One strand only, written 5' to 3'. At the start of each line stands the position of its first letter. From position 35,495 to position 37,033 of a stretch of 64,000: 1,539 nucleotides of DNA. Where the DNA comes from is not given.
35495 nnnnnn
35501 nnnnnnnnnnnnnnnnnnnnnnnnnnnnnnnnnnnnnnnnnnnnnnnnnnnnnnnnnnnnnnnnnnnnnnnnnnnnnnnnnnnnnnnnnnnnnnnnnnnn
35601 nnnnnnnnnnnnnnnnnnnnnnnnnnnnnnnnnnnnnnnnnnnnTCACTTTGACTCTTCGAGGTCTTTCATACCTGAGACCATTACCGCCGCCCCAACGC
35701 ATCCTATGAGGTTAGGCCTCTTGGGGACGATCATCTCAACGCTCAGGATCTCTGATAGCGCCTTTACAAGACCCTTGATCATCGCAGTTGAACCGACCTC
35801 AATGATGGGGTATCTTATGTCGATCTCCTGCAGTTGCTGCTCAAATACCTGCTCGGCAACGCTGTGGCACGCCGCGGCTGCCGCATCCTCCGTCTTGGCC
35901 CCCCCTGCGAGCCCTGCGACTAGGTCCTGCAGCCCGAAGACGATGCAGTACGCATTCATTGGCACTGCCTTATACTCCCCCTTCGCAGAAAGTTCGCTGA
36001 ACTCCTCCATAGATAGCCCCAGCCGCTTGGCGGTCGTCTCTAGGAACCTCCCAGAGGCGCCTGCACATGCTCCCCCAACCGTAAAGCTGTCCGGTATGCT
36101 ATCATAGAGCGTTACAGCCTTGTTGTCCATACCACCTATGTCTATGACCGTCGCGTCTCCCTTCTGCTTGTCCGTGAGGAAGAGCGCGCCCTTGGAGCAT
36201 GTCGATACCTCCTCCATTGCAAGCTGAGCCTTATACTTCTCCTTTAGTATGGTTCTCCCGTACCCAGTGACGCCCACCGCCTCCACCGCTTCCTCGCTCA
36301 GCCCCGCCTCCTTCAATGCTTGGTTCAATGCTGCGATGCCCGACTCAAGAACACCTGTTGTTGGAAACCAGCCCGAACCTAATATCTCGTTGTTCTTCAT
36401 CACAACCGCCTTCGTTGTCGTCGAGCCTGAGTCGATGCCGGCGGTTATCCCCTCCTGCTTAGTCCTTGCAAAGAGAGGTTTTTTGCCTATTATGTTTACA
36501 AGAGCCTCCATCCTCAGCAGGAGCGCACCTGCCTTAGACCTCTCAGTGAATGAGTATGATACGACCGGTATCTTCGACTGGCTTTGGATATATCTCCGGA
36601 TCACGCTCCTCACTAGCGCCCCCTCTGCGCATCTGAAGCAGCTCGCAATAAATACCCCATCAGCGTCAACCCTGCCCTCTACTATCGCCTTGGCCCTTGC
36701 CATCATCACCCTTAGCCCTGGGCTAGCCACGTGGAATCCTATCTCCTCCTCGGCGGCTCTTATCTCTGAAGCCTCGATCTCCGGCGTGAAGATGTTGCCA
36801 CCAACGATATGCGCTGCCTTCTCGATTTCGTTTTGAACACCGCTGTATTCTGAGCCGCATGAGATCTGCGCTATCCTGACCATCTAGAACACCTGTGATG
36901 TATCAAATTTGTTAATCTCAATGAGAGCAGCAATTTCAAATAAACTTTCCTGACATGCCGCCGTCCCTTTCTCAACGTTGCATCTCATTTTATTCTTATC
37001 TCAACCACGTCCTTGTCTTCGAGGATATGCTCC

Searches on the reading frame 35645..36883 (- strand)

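Call 70: search_protein_families(library=pfam, proteins=[window:35645-36883:-], max_evalue=0.00001)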
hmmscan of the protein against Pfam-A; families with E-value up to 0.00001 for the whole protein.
window:35645-36883:- (412 aa): 1 family
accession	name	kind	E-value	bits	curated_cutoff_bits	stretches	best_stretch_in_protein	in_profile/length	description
PF01869.26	BcrAD_BadFG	-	4.8e-60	203.8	31.5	1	149-401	2-270/271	BadF/BadG/BcrA/BcrD ATPase family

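Call 80: search_protein_families(library=ncbifam, proteins=[window:35645-36883:-], max_evalue=0.00001)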
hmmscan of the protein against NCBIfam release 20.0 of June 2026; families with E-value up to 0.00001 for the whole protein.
window:35645-36883:- (412 aa): 6 families
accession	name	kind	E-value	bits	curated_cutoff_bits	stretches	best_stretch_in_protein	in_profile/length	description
TIGR03286.1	methan_mark_15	hypoth_equivalog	7.5e-188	624.5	455.75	1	2-405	1-404/404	methanogenesis marker 15 protein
TIGR00241.1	CoA_E_activ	domain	7.6e-85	284.4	125.4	1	146-401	1-248/248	acyl-CoA dehydratase activase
TIGR03192.1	benz_CoA_bzdQ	equivalog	3.4e-17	62.9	380.2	1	145-401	32-285/293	benzoyl-CoA reductase, bzd-type, subunit Q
TIGR02259.1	benz_CoA_red_A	equivalog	3.6e-15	55.7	578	1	184-337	217-362/432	benzoyl-CoA reductase subunit A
TIGR02261.1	benz_CoA_red_D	equivalog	1e-11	44.5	312.85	1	146-390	2-248/262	benzoyl-CoA reductase subunit D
NF009842.0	PRK13317.1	equivalog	2.7e-07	30.2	234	1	146-243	3-94/277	type II pantothenate kinase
